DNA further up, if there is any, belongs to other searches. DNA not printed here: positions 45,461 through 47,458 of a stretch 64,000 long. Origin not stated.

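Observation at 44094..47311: Catalytically degenerate periplasmic 5'-nucleotidase homolog translationally coupled to a membrane diguanylate cyclase: a candidate extracellular-nucleotide to c-di-GMP sensor pair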

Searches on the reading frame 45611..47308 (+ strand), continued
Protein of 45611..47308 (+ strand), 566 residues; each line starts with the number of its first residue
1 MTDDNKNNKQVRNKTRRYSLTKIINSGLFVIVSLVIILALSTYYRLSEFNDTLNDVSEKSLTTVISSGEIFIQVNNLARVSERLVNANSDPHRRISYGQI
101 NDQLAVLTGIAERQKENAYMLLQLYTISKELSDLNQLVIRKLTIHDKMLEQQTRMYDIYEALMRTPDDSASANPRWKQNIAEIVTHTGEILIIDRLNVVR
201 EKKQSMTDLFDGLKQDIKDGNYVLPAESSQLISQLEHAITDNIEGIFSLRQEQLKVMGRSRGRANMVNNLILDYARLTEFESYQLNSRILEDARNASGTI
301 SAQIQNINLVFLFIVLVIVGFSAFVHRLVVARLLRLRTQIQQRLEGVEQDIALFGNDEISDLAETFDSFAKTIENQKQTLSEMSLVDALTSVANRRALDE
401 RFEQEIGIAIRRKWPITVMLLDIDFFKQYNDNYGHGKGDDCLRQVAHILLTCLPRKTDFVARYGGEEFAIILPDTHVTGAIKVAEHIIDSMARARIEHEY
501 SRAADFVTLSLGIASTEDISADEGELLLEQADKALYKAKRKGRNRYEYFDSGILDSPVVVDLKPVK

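Call 42: fold_search(model_id=the predicted structure, library=pdb)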
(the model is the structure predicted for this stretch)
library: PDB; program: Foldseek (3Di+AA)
matches with E <= 10: 818; with E <= 0.001: 102
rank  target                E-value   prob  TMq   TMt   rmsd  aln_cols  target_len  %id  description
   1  3i5c_A                9.1e-15  1.00  0.30  0.82   5.0       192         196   36  Crystal structure of a fusion protein containing the leucine zipper of GCN4 and the GGDEF domain of WspR from Pseudomo (released 2009-08-18)
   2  3bre_B                3.4e-14  1.00  0.31  0.52   3.8       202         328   34  Crystal Structure of P.aeruginosa PA3702 (released 2008-04-01)
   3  9t28                  3.6e-14  1.00  0.28  0.91   1.7       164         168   39  WspR response regulator with crystallization epitope mutations G306D:G308D (released 2025-12-10)
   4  3i5c_B                4.1e-14  1.00  0.30  0.82   6.8       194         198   36  Crystal structure of a fusion protein containing the leucine zipper of GCN4 and the GGDEF domain of WspR from Pseudomo (released 2009-08-18)
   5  3i5a                  1.2e-13  1.00  0.29  0.50  11.9       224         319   32  Crystal structure of full-length WpsR from Pseudomonas syringae (released 2009-08-18)
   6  3i5b_A                3.7e-13  1.00  0.28  0.92   1.7       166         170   38  Crystal structure of the isolated GGDEF domain of WpsR from Pseudomonas aeruginosa (released 2009-08-18)
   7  3i5b_B                4.7e-13  1.00  0.28  0.91   1.7       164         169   38  Crystal structure of the isolated GGDEF domain of WpsR from Pseudomonas aeruginosa (released 2009-08-18)
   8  3bre_A                4.7e-13  1.00  0.29  0.50   4.8       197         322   34  Crystal Structure of P.aeruginosa PA3702 (released 2008-04-01)
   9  7e6g_A                1.8e-12  1.00  0.29  0.60   9.9       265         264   28  Crystal structure of diguanylate cyclase SiaD in complex with its activator SiaC from Pseudomonas aeruginosa (released 2021-09-22)
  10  9g86_B                1.9e-12  1.00  0.30  0.38   4.0       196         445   33  Structure of Response regulator PleD in complex with c-diGMP and pppGpp (released 2025-08-06)
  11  9g86_A                2.1e-12  1.00  0.31  0.38   4.1       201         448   32  Structure of Response regulator PleD in complex with c-diGMP and pppGpp (released 2025-08-06)
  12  9g85_D                2.8e-12  1.00  0.31  0.38   4.2       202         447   32  Structure of Response regulator PleD in complex with c-diGMP and ppGpp (released 2025-08-06)
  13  5euh_A                2.9e-12  1.00  0.26  0.85   3.3       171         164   43  Crystal structure of the c-di-GMP-bound GGDEF domain of P. fluorescens GcbC (released 2015-12-30)
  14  9g85_C                4.0e-12  1.00  0.30  0.38   4.3       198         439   33  Structure of Response regulator PleD in complex with c-diGMP and ppGpp (released 2025-08-06)
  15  7e6g_B                4.0e-12  1.00  0.28  0.58   9.8       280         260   29  Crystal structure of diguanylate cyclase SiaD in complex with its activator SiaC from Pseudomonas aeruginosa (released 2021-09-22)
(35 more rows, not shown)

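Call 47: search_protein_families(library=pfam, proteins=[P0232, P0230, P0233, P0235, P0236, P0237, P0228, P0221, P0214, P0209], max_evalue=0.5)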
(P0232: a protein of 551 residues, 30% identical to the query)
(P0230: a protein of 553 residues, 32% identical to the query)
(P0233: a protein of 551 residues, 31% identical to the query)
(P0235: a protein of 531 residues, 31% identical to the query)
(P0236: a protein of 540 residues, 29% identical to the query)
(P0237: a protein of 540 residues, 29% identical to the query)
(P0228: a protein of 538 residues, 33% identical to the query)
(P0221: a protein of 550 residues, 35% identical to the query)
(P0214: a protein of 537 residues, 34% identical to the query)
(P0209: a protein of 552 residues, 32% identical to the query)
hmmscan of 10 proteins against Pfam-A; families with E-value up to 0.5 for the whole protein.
P0232 (551 aa): 10 families
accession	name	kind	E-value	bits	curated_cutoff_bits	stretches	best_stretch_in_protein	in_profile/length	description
PF00990.26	GGDEF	-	4.3e-49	166.8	23.8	1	385-544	3-161/161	Diguanylate cyclase, GGDEF domain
PF21689.3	TorS_sensor_domain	-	6.5e-07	29.6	27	1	53-155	1-109/275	Sensor protein TorS, sensor domain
PF16965.11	CSG2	-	0.0014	18.1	28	1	290-375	37-124/394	Ceramide synthase regulator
PF00001.26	7tm_1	-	0.0099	15.8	30.5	1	299-348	147-190/260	7 transmembrane receptor (rhodopsin family)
PF05701.16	WEMBL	-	0.19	10.8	35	1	109-169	220-280/562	Weak chloroplast movement under blue light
PF13800.11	Sigma_reg_N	-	0.28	11.9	26.3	0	7-55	7-60/91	Sigma factor regulator N-terminal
PF09991.14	DUF2232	-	0.29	10.7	27.8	0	263-334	112-185/290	Predicted membrane protein (DUF2232)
PF12575.13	Pox_EPC_I2-L1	-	0.3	11.8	23.4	1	274-324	17-69/72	Poxvirus entry protein complex L1 and I2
PF18461.7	Atypical_Card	-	0.34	11.4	28.6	0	202-273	10-80/95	Atypical caspase recruitment domain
PF02060.20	ISK_Channel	-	0.45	10.7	22.1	0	283-354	22-93/126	Slow voltage-gated potassium channel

P0230 (553 aa): 6 families
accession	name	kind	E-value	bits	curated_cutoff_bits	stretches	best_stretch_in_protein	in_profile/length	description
PF00990.26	GGDEF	-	2.2e-49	167.7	23.8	1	385-543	3-160/161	Diguanylate cyclase, GGDEF domain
PF06024.17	Orf78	-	0.035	14.8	29.4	1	283-324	44-85/101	Orf78 (ac78)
PF13800.11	Sigma_reg_N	-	0.069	13.9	26.3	1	6-46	7-48/91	Sigma factor regulator N-terminal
PF02060.20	ISK_Channel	-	0.094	12.9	22.1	1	4-50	34-80/126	Slow voltage-gated potassium channel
PF11014.13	DUF2852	-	0.12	13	22.5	0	299-352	6-54/116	Protein of unknown function (DUF2852)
PF00335.26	Tetraspanin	-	0.13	12.3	32.1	0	5-64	68-127/225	Tetraspanin family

P0233 (551 aa): 4 families
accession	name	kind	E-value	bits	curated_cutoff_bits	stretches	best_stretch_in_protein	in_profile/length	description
PF00990.26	GGDEF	-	5.5e-47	160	23.8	1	385-544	3-161/161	Diguanylate cyclase, GGDEF domain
PF21689.3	TorS_sensor_domain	-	0.0024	17.8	27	1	53-157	1-111/275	Sensor protein TorS, sensor domain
PF13800.11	Sigma_reg_N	-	0.023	15.4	26.3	1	6-51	7-56/91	Sigma factor regulator N-terminal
PF06024.17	Orf78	-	0.41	11.4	29.4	1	291-324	52-85/101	Orf78 (ac78)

P0235 (531 aa): 6 families
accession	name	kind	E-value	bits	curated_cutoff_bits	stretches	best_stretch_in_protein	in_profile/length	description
PF00990.26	GGDEF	-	5.1e-47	160.1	23.8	1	363-524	3-161/161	Diguanylate cyclase, GGDEF domain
PF22200.2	ExsA_N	-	0.0039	18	27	1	296-362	44-117/136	ExsA N-terminal regulatory domain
PF04740.18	LXG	-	0.027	14.8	26.5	1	51-128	119-195/202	LXG domain of WXG superfamily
PF24617.1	POF1B_HlH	-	0.23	12.4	27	0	232-286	24-79/84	POF1B helix-loop-helix domain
PF15872.10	SRTM1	-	0.23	12.1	27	1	7-52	37-77/103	Serine-rich and transmembrane domain-containing protein 1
PF06143.16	Baculo_11_kDa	-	0.43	10.6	28.4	0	8-39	33-64/84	Baculovirus 11 kDa family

P0236 (540 aa): 10 families
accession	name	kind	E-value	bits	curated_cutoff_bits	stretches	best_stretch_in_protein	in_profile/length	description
PF00990.26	GGDEF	-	3.2e-48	164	23.8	1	373-532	2-161/161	Diguanylate cyclase, GGDEF domain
PF24898.2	GGDEF_GdpP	-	0.00018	22.2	30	1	409-534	1-117/126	Cyclic-di-AMP phosphodiesterase GdpP-like, GGDEF domain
PF00672.30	HAMP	-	0.001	19.8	25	1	317-362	4-52/53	HAMP domain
PF22335.1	Cas10-Cmr2_palm2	-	0.042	14.4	27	1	437-532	43-131/133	Cas10/Cmr2, second palm domain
PF06129.17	Chordopox_G3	-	0.074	14.2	22.3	1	15-96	2-85/108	Chordopoxvirus G3 protein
PF05814.16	Ac76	-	0.075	13.5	22.5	0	10-50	18-60/83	Orf76 (Ac76)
PF24630.1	PIN_TASOR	-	0.077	13.2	27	1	423-488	39-104/141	TASOR PIN domain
PF00664.28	ABC_membrane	-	0.18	11.9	28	0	8-39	138-169/274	ABC transporter transmembrane region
PF13800.11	Sigma_reg_N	-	0.27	12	26.3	0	13-52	21-60/91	Sigma factor regulator N-terminal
PF10393.14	Matrilin_ccoil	-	0.3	11.3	26.3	0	311-334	12-35/45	Trimeric coiled-coil oligomerisation domain of matrilin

P0237 (540 aa): 6 families
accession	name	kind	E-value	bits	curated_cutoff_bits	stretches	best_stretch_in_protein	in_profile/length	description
PF00990.26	GGDEF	-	6.8e-48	162.9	23.8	1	373-532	2-161/161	Diguanylate cyclase, GGDEF domain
PF24898.2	GGDEF_GdpP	-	4.5e-05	24.2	30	1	409-534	1-117/126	Cyclic-di-AMP phosphodiesterase GdpP-like, GGDEF domain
PF00672.30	HAMP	-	0.02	15.6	25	1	317-361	4-51/53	HAMP domain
PF13800.11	Sigma_reg_N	-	0.021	15.5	26.3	0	7-52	15-60/91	Sigma factor regulator N-terminal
PF22335.1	Cas10-Cmr2_palm2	-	0.021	15.4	27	1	436-532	42-131/133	Cas10/Cmr2, second palm domain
PF09527.15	ATPase_gene1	-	0.18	12.4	26.6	0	12-37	6-31/54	Putative F0F1-ATPase subunit Ca2+/Mg2+ transporter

P0228 (538 aa): 5 families
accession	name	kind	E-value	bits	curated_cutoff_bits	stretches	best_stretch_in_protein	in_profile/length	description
PF00990.26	GGDEF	-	4.9e-49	166.6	23.8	1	373-532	2-160/161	Diguanylate cyclase, GGDEF domain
PF22335.1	Cas10-Cmr2_palm2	-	0.0065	17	27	1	405-533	3-131/133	Cas10/Cmr2, second palm domain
PF00672.30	HAMP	-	0.034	14.9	25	1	332-361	22-51/53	HAMP domain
PF17853.6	GGDEF_2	-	0.11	13.2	24.5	1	428-493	36-87/116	GGDEF-like domain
PF24319.2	DUF7491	-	0.16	12.7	30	1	196-247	11-59/90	Coiled-coil region of unknown function (DUF7491)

P0221 (550 aa): 6 families
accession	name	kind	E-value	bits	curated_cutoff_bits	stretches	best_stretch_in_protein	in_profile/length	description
PF00990.26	GGDEF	-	2.2e-43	148.3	23.8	1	399-550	2-152/161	Diguanylate cyclase, GGDEF domain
PF00672.30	HAMP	-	0.00056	20.6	25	1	364-389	28-53/53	HAMP domain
PF24898.2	GGDEF_GdpP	-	0.011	16.5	30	1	436-533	2-93/126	Cyclic-di-AMP phosphodiesterase GdpP-like, GGDEF domain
PF21689.3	TorS_sensor_domain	-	0.044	13.7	27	1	81-185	12-123/275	Sensor protein TorS, sensor domain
PF05701.16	WEMBL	-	0.12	11.6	35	1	114-239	209-330/562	Weak chloroplast movement under blue light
PF02185.22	HR1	-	0.31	11.5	33.1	0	210-241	34-65/67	Hr1 repeat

P0214 (537 aa): 2 families
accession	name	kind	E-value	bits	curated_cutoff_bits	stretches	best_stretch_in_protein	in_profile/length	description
PF00990.26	GGDEF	-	8.8e-49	165.8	23.8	1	372-531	2-160/161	Diguanylate cyclase, GGDEF domain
PF23369.1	Vp25_capsid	-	0.011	15.7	27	1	54-177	89-208/217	Capsid protein Vp25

P0209 (552 aa): 6 families
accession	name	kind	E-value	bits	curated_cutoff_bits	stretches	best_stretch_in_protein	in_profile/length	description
PF00990.26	GGDEF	-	2.8e-47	160.9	23.8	1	378-538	2-161/161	Diguanylate cyclase, GGDEF domain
PF24898.2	GGDEF_GdpP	-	5.5e-05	23.9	30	1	414-536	1-113/126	Cyclic-di-AMP phosphodiesterase GdpP-like, GGDEF domain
PF00672.30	HAMP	-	0.00076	20.2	25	1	319-363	3-48/53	HAMP domain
PF14828.11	Amnionless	-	0.13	11.4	30.4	1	235-341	285-391/442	Amnionless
PF08510.17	PIG-P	-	0.15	12.4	39.3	0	281-347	29-86/121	PIG-P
PF13160.11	DUF3995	-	0.24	12.3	34.3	0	284-326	20-64/124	Protein of unknown function (DUF3995)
